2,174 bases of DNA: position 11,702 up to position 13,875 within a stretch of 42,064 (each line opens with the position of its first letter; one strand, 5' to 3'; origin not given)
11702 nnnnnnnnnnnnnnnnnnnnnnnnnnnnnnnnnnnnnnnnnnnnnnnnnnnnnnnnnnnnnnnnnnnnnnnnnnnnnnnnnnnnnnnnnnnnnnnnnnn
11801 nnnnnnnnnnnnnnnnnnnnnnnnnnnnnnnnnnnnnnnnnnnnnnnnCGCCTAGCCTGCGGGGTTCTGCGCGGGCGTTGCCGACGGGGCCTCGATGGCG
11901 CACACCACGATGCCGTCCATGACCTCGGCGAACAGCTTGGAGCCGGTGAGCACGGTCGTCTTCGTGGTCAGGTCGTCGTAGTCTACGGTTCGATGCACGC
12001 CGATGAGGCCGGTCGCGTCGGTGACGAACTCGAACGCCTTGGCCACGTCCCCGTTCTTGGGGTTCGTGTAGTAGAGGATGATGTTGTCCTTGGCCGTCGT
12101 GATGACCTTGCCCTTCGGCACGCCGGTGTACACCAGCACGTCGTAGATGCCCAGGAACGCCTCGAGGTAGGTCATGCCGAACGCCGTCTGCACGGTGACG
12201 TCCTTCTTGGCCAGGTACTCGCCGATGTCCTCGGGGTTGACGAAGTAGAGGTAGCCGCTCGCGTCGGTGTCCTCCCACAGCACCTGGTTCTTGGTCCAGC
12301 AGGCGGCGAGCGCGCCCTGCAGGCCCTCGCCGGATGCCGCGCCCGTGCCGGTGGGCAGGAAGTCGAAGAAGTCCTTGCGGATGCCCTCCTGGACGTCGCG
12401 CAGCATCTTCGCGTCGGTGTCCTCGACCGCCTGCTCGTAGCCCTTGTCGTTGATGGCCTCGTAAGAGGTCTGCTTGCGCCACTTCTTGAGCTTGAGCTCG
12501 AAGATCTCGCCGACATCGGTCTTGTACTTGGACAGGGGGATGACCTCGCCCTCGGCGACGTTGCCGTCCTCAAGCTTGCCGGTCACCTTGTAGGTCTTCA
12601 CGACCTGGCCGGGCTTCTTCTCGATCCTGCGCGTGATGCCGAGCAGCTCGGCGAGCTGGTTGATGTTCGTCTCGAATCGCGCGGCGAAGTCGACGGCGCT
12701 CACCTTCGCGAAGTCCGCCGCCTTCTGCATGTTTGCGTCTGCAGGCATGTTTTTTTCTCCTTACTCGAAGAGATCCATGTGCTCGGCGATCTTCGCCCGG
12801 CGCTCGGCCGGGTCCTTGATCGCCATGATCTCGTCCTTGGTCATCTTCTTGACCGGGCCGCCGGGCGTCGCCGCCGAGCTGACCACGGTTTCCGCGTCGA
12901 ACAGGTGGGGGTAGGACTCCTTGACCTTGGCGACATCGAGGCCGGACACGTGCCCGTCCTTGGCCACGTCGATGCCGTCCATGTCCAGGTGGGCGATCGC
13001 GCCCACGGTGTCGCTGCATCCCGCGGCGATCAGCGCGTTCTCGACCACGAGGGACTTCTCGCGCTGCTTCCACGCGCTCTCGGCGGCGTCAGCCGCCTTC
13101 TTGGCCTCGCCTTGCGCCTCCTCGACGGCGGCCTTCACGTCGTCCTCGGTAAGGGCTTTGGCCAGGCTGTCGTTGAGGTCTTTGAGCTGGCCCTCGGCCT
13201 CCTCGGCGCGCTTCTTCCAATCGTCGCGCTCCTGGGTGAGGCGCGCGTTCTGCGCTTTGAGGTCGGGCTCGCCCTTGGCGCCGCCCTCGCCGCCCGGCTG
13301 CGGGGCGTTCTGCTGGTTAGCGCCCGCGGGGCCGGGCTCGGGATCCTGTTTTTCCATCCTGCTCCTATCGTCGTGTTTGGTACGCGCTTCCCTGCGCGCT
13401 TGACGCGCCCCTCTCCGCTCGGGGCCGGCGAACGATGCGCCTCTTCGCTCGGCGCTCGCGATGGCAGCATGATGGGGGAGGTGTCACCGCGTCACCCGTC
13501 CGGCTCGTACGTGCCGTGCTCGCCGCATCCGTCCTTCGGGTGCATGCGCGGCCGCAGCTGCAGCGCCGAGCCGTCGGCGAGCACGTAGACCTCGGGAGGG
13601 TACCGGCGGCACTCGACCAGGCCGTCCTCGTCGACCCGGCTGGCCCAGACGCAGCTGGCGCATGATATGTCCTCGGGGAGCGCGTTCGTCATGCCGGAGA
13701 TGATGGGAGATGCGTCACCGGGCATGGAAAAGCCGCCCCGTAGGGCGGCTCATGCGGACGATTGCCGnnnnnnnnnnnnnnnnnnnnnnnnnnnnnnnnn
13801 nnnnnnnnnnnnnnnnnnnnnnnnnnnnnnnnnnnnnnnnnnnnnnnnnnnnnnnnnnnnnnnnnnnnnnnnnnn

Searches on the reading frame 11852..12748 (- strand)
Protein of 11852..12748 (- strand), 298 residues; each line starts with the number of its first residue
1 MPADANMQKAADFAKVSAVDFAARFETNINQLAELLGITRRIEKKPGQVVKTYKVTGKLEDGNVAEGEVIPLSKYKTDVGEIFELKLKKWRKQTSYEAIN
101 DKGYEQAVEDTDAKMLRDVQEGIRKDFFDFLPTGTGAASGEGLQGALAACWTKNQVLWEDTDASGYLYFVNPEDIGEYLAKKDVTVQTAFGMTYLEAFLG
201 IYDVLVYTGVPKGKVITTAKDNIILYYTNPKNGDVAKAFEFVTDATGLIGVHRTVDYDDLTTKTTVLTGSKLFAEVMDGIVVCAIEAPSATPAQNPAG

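Call 4: search_protein_families(library=pfam, proteins=[window:11852-12748:-], max_evalue=0.1)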
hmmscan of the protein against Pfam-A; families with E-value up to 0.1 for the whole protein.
window:11852-12748:- (298 aa): 0 families

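Call 5: search_protein_families(library=phrogs, proteins=[window:11852-12748:-], max_evalue=0.01)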
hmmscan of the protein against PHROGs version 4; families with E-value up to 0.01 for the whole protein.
window:11852-12748:- (298 aa): 1 family
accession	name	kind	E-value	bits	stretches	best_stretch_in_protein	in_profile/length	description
phrog_544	-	head and packaging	1.4e-54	186.4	1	2-289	6-277/282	major head protein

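Call 66: search_dna_similar(query=window:11852-12748:-, collection=phages, mode=protein, max_rows=12)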
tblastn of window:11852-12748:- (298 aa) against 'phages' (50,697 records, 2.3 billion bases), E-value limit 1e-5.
Records with a match: 123; places in all: 124; records where one place covers at least 80% of the query: 117.
Best place of each record, by identity: <60% 123.
By first word of the organism name: Streptococcus 62; Staphylococcus 31; Bacteriophage 13; Enterococcus 9; Lactobacillus 3; Dulem 2; Butyrivibrio 1; Dorea 1; Flavonifractor 1.
By host as written in the record: - 18; Staphylococcus pseudintermedius 15; Enterococcus faecalis 7; Staphylococcus pseudintermedius E140 5; Streptococcus pyogenes MGAS315 4; Streptococcus parauberis KCTC_11537 2; Streptococcus pyogenes MGAS5005 2; Streptococcus pyogenes SSI-1 2; and 62 more.
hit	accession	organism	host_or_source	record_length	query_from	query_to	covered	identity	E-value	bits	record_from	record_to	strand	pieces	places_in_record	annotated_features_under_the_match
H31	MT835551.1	Bacteriophage sp.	human fecal samples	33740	3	286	95%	51.4%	9e-89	294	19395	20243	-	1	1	record has no annotation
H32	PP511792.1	Dulem virus 33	Propithecus coquereli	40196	3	287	96%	50.9%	1e-86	288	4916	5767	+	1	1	major head protein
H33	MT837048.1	Bacteriophage sp.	human fecal samples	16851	1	293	79%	53.8%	1e-31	243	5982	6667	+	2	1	record has no annotation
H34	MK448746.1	Streptococcus phage Javan383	Streptococcus parauberis KCTC_11537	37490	2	291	97%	41.5%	4e-59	209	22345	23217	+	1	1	major capsid protein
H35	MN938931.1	Streptococcus phage D4446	Streptococcus thermophilus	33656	4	296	98%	40.5%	7e-60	211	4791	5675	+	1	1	capsid protein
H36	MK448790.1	Streptococcus phage Javan515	Streptococcus pyogenes MGAS5005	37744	4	281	93%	42.6%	5e-58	206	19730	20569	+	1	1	major capsid protein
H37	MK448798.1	Streptococcus phage Javan533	Streptococcus pyogenes SSI-1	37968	4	281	93%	42.6%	5e-58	206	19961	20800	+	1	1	major capsid protein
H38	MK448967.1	Streptococcus phage Javan510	Streptococcus pyogenes MGAS315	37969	4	281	93%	42.6%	5e-58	206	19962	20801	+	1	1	major capsid protein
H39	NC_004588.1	Streptococcus phage 315.5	Streptococcus pyogenes MGAS315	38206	4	281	93%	42.6%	5e-58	206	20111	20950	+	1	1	hypothetical protein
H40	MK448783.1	Streptococcus phage Javan503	Streptococcus pyogenes MGAS10750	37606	4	281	93%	42.6%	6e-58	206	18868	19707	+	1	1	major capsid protein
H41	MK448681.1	Streptococcus phage Javan141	Streptococcus dysgalactiae ERR085062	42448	4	281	93%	42.6%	4e-57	203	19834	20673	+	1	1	major capsid protein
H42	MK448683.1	Streptococcus phage Javan149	Streptococcus dysgalactiae ERR109308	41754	4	281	93%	42.6%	8e-57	202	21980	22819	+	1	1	major capsid protein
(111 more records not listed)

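Call 91: get_annotated_region(hit=H32, flank=5500)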
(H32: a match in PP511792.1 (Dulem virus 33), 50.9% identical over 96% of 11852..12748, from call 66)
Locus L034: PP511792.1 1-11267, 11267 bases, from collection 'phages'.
description: Dulem virus 33 isolate Duke_28FS_2, complete genome.
organism: Dulem virus 33 (NCBI taxid 3145751)
taxonomy: Viruses; Duplodnaviria; Heunggongvirae; Uroviricota; Caudoviricetes
host: Propithecus coquereli; source: feces; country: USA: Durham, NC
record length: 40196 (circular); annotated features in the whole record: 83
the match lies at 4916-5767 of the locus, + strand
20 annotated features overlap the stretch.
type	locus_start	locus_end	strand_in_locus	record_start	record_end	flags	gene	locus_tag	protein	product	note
CDS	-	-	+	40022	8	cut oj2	-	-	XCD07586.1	hypothetical protein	-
CDS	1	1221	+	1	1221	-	-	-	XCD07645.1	terminase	-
CDS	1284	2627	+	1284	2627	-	-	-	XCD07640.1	portal protein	-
CDS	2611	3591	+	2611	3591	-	-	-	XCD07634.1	minor capsid protein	-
CDS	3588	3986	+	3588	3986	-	-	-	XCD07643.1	tail protein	-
CDS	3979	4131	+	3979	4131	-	-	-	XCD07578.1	hypothetical protein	-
CDS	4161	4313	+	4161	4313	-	-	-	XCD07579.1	hypothetical protein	-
CDS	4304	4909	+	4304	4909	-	-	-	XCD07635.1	minor structural protein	-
CDS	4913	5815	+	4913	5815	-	-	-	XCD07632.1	major head protein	-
CDS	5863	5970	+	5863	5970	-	-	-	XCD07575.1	hypothetical protein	-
CDS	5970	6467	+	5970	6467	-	-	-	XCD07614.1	hypothetical protein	-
CDS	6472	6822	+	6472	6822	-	-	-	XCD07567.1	head closure knob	-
CDS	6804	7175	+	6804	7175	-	-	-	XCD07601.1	hypothetical protein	-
CDS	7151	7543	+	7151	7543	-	-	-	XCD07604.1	hypothetical protein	-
CDS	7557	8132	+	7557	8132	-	-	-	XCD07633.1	major tail protein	-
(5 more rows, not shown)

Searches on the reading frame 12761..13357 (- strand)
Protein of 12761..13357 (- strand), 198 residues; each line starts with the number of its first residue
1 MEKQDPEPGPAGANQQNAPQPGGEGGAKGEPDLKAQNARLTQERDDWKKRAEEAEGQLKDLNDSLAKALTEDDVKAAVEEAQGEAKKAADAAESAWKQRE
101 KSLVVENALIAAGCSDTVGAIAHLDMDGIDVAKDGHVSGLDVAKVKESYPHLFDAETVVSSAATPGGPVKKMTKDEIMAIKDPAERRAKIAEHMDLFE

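Call 4: search_protein_families(library=pfam, proteins=[window:12761-13357:-], max_evalue=0.1)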
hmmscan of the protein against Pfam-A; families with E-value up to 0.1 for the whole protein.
window:12761-13357:- (198 aa): 1 family
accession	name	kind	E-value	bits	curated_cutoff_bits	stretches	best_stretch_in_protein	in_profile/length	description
PF06810.17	Phage_scaffold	-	1e-21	78.1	35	1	25-165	26-159/170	Phage capsid assembly scaffolding protein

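Call 5: search_protein_families(library=phrogs, proteins=[window:12761-13357:-], max_evalue=0.01)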
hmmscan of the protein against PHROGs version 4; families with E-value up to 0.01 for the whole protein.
window:12761-13357:- (198 aa): 3 families
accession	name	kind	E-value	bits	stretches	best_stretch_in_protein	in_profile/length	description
phrog_194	-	head and packaging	1.2e-22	82.2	1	31-189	50-210/335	head scaffolding protein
phrog_24130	-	head and packaging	8.2e-07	30.2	1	65-158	23-114/146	head scaffolding protein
phrog_2303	-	head and packaging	0.0012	19.8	1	6-172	20-203/219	head scaffolding protein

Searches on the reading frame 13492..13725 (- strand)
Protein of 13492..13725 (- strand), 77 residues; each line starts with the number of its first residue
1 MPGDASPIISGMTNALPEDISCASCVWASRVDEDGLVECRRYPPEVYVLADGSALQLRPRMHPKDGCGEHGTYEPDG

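Call 4: search_protein_families(library=pfam, proteins=[window:13492-13725:-], max_evalue=0.1)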
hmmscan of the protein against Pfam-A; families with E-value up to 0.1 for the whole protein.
window:13492-13725:- (77 aa): 0 families

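Call 5: search_protein_families(library=phrogs, proteins=[window:13492-13725:-], max_evalue=0.01)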
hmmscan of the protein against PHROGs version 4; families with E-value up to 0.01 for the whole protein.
window:13492-13725:- (77 aa): 0 families

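Call 7: search_protein_families(library=ncbifam, proteins=[window:13492-13725:-], max_evalue=0.1)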
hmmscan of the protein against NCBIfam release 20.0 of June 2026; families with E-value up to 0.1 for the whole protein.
window:13492-13725:- (77 aa): 0 families

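Call 8: search_protein_families(library=padloc, proteins=[window:13492-13725:-], max_evalue=0.1)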
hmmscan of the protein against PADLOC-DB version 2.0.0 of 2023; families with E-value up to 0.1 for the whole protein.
window:13492-13725:- (77 aa): 0 families

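Call 108: search_protein_families(library=pfam, proteins=[window:13495-13725:-], max_evalue=0.05)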
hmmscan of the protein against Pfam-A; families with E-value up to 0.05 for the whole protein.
seq(77 aa): 0 families
